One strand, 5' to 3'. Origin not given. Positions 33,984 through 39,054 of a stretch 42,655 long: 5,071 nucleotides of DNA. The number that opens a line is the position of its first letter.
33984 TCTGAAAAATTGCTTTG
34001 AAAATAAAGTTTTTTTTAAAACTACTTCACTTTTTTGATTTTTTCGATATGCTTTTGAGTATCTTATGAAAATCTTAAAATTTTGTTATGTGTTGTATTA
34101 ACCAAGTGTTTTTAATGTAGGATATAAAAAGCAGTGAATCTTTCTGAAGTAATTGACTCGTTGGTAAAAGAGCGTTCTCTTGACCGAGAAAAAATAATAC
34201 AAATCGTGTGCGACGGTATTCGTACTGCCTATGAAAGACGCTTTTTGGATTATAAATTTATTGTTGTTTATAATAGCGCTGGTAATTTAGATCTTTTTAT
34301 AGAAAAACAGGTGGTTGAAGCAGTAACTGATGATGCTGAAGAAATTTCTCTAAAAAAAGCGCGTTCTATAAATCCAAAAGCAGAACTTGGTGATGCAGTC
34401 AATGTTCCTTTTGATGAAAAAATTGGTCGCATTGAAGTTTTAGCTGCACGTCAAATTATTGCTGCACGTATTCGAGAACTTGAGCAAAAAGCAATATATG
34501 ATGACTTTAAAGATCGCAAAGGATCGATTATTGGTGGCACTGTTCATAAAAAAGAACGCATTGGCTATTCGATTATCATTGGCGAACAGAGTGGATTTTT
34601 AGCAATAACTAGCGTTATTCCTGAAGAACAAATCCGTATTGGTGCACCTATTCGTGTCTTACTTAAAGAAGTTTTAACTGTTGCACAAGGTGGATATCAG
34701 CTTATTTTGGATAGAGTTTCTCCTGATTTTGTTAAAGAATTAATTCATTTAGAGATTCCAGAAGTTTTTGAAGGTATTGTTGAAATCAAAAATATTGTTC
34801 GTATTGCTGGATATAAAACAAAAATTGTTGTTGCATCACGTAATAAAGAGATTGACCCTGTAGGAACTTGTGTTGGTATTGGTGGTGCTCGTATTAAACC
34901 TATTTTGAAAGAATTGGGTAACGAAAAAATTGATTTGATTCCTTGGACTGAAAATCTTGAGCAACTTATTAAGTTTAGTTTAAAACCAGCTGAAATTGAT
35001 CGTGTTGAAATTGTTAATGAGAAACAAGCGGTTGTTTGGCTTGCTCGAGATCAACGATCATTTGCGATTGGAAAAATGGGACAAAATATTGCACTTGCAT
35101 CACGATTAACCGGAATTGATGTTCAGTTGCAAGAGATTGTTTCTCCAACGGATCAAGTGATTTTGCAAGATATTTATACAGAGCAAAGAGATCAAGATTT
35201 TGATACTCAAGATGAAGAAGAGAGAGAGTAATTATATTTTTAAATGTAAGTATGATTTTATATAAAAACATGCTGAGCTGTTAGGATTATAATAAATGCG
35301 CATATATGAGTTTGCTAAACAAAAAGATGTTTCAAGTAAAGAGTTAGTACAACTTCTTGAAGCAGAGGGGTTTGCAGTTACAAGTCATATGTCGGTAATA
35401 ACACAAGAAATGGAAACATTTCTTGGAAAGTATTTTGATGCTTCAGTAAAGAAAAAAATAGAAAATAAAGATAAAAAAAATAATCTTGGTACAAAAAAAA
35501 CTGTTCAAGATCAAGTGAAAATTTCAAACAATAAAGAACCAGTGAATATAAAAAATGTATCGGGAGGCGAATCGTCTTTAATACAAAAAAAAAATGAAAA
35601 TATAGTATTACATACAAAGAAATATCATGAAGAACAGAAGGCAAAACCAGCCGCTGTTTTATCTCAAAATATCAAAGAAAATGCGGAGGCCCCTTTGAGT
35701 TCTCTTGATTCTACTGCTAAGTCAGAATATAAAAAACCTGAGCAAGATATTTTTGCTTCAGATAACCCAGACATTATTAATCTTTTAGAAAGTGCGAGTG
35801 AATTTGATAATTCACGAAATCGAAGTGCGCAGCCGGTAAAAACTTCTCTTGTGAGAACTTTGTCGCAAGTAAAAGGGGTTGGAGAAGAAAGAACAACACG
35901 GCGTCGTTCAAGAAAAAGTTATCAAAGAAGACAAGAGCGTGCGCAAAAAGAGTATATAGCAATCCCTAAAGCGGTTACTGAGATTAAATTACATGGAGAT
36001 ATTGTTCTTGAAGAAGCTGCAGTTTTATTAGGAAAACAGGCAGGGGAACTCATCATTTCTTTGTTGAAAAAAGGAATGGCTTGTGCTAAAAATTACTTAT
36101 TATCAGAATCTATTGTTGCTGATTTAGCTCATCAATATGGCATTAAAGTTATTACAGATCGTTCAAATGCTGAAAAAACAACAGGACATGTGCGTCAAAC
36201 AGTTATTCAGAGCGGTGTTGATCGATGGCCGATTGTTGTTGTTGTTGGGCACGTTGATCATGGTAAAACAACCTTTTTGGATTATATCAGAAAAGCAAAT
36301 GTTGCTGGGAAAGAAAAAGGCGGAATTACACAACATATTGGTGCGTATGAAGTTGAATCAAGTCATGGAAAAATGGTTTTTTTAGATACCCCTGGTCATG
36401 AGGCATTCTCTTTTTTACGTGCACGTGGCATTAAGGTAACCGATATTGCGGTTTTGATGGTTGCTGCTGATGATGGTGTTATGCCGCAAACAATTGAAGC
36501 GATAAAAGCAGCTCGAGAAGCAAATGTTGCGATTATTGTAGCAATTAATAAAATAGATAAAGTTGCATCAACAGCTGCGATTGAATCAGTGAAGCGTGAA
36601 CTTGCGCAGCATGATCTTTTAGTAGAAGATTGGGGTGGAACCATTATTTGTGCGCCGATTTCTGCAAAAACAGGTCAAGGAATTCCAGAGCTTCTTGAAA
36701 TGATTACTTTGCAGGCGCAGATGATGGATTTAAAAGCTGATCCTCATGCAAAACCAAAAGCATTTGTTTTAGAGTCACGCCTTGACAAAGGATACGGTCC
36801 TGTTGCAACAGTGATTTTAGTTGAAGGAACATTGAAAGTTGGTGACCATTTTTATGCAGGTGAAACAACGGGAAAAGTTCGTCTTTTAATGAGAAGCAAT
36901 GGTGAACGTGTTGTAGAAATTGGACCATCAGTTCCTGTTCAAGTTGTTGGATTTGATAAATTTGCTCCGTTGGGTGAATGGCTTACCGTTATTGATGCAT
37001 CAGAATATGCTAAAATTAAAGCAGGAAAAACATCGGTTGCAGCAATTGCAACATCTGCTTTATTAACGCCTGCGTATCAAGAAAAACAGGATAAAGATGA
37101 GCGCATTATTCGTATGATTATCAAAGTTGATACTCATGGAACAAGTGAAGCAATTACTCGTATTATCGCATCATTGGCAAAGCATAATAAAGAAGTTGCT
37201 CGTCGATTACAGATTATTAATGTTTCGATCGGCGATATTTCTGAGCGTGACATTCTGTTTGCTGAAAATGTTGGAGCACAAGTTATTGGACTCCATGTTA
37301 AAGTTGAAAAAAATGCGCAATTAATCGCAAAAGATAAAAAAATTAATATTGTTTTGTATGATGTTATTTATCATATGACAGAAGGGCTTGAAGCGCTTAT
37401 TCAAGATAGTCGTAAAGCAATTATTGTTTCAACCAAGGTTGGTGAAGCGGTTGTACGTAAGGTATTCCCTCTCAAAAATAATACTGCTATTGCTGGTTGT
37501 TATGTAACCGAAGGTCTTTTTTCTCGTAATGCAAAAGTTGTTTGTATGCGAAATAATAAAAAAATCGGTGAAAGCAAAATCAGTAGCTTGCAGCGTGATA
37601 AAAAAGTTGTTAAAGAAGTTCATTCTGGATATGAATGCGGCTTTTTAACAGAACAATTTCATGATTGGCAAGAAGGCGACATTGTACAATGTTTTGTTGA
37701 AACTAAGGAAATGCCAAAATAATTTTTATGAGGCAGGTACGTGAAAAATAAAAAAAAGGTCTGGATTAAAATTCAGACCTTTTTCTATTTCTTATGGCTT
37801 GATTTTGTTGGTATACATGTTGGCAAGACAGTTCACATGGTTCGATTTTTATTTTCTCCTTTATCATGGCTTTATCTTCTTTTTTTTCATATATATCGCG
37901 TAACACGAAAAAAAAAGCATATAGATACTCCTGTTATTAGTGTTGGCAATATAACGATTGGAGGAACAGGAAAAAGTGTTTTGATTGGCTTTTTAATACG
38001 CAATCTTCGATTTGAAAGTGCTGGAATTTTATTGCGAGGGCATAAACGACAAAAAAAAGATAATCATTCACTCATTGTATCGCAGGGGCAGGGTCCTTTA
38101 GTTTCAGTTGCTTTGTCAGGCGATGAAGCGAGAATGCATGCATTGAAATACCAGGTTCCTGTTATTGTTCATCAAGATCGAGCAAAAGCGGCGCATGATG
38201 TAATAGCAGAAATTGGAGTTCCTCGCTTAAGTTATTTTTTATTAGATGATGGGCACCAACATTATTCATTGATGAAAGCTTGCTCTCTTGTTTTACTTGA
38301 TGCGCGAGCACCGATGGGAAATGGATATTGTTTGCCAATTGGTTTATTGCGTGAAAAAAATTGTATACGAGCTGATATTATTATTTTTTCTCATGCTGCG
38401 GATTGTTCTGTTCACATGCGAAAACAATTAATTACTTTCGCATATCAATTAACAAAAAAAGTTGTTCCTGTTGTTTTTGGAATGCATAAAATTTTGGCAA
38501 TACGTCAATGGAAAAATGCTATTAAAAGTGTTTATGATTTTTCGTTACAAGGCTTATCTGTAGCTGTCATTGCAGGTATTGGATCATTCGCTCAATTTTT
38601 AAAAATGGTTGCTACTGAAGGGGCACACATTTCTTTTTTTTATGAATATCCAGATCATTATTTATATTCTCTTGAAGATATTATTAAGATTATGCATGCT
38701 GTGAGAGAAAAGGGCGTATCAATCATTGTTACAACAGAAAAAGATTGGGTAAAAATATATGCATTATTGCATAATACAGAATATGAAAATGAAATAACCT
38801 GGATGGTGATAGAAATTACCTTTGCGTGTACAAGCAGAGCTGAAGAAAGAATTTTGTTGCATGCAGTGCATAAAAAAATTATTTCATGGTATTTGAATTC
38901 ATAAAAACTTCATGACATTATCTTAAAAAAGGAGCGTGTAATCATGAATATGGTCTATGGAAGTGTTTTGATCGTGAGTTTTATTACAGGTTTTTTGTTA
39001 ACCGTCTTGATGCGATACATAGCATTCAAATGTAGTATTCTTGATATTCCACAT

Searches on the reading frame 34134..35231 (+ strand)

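Call 7: search_protein_families(library=pfam, proteins=[window:34134-35231:+], max_evalue=0.001)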
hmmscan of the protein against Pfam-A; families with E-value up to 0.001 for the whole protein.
window:34134-35231:+ (365 aa): 3 families
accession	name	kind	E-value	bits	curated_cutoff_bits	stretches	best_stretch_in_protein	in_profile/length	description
PF08529.16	NusA_N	-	4.7e-25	88.6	23.8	1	3-118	2-118/119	NusA N-terminal domain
PF13184.12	KH_5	-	1.4e-24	86.4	27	1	225-293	1-69/69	NusA-like KH domain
PF23095.1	KH_NusA_C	-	8.7e-07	29.3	34.2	1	299-337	1-39/59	Transcription termination/antitermination protein NusA, KH domain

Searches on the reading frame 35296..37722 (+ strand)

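Call 7: search_protein_families(library=pfam, proteins=[window:35296-37722:+], max_evalue=0.001)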
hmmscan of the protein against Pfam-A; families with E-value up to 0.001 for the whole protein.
window:35296-37722:+ (808 aa): 8 families
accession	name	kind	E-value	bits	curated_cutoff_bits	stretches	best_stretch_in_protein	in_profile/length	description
PF00009.33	GTP_EFTU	-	9.2e-35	120.4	26.5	1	312-472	4-184/188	Elongation factor Tu GTP binding domain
PF22042.2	EF-G_D2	-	9.5e-21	74.1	27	1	488-565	3-83/84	Elongation factor G domain 2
PF11987.13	IF-2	-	3.7e-20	72.4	27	1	594-697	16-115/117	Translation-initiation factor 2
PF04760.21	IF2_N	-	8.5e-11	41.9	25.3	1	1-47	4-50/53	Translation initiation factor IF-2, N-terminal region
PF01926.29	MMR_HSR1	-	5.8e-09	36.5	21.9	1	314-419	2-113/113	50S ribosome-binding GTPase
PF03144.31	GTP_EFTU_D2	-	2.2e-08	34.8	30.3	1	732-785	3-58/73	Elongation factor Tu domain 2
PF00071.28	Ras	-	4.9e-05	23.4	21.6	1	314-472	2-158/162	Ras family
PF03308.22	MeaB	-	0.00099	18.6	23.1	0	379-481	144-242/273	Methylmalonyl Co-A mutase-associated GTPase MeaB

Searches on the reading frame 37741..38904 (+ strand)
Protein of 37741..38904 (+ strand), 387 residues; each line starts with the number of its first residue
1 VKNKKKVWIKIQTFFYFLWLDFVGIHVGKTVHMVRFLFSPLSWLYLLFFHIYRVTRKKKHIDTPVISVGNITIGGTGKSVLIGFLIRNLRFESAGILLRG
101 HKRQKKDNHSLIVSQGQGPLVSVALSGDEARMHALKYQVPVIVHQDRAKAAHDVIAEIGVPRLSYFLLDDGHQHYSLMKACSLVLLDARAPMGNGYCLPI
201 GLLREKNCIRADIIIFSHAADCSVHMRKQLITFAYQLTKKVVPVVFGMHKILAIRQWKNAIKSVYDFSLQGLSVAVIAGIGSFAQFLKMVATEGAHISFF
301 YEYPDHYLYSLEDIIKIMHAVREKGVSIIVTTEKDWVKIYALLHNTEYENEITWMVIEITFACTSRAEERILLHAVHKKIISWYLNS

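Call 7: search_protein_families(library=pfam, proteins=[window:37741-38904:+], max_evalue=0.001)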
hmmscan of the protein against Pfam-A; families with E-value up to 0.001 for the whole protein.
window:37741-38904:+ (387 aa): 1 family
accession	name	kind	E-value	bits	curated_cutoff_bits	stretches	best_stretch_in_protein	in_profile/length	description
PF02606.20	LpxK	-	1.6e-61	208.7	27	1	35-371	2-323/328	Tetraacyldisaccharide-1-P 4'-kinase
